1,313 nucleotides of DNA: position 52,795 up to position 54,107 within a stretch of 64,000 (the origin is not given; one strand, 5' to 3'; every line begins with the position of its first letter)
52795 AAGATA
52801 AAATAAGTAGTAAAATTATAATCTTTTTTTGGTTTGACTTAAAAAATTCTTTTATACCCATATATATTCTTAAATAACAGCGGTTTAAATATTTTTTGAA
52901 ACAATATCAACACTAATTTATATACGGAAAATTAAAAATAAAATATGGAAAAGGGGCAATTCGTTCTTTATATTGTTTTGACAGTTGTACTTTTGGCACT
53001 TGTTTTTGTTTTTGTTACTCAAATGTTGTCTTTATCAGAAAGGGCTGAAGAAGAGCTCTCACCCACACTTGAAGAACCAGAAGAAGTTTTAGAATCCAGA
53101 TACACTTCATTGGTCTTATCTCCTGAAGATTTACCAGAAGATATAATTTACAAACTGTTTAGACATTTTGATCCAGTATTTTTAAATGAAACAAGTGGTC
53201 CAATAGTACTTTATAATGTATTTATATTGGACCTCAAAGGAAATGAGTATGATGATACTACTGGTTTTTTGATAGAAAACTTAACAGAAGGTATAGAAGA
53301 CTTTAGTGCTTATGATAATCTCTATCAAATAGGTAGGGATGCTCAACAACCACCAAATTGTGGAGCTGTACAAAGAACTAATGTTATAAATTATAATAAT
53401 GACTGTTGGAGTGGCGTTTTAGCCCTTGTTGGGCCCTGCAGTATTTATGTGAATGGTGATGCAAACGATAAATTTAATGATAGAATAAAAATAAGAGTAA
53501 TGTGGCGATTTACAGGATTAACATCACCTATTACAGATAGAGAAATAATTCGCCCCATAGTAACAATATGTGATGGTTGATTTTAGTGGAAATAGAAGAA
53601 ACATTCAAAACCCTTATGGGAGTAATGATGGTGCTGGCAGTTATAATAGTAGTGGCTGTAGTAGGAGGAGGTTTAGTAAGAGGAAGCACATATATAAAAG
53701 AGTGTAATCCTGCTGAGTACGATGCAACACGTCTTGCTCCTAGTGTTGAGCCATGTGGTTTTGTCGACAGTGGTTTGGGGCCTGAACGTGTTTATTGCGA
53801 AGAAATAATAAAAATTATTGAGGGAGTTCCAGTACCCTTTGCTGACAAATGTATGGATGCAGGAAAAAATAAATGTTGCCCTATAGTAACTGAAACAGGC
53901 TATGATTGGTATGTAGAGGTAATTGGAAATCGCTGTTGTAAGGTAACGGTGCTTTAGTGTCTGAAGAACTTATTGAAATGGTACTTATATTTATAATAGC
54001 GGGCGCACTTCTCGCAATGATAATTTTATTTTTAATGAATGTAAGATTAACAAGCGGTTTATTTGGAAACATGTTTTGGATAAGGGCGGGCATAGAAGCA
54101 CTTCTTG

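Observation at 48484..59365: Conserved Cys/acidic signature shared by the four giant proteins defines a paralogous family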

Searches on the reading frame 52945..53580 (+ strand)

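Call 6: search_protein_families(library=pfam, proteins=[window:52945-53580:+], max_evalue=0.01)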
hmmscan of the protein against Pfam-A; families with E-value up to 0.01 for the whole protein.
window:52945-53580:+ (211 aa): 0 families

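Call 48: search_protein_families(library=ncbifam, proteins=[window:52945-53580:+], max_evalue=0.1)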
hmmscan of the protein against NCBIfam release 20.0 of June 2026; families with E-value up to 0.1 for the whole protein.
window:52945-53580:+ (211 aa): 1 family
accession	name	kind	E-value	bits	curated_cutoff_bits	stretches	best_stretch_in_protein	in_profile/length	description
NF033861.1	sm_mem_Ecr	equivalog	0.019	14.7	33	1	2-45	2-46/46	Ecr family regulatory small membrane protein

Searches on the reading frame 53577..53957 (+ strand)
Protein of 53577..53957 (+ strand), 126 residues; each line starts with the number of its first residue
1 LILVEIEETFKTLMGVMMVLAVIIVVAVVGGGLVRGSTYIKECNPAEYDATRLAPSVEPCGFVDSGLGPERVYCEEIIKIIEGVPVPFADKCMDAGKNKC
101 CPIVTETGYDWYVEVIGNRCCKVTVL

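Call 18: search_protein_families(library=pfam, proteins=[window:53577-53957:+], max_evalue=0.01)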
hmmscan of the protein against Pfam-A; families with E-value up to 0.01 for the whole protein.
window:53577-53957:+ (126 aa): 0 families

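Call 48: search_protein_families(library=ncbifam, proteins=[window:53577-53957:+], max_evalue=0.1)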
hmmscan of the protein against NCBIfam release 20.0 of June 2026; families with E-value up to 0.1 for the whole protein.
window:53577-53957:+ (126 aa): 0 families
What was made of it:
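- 53577..54626 (+): Four small conserved single-TM genes: T 53577-53957, u1 53957-54136, u2 54182-54409 and u3 54387-54626. They have no family matches (calls 18, 48).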
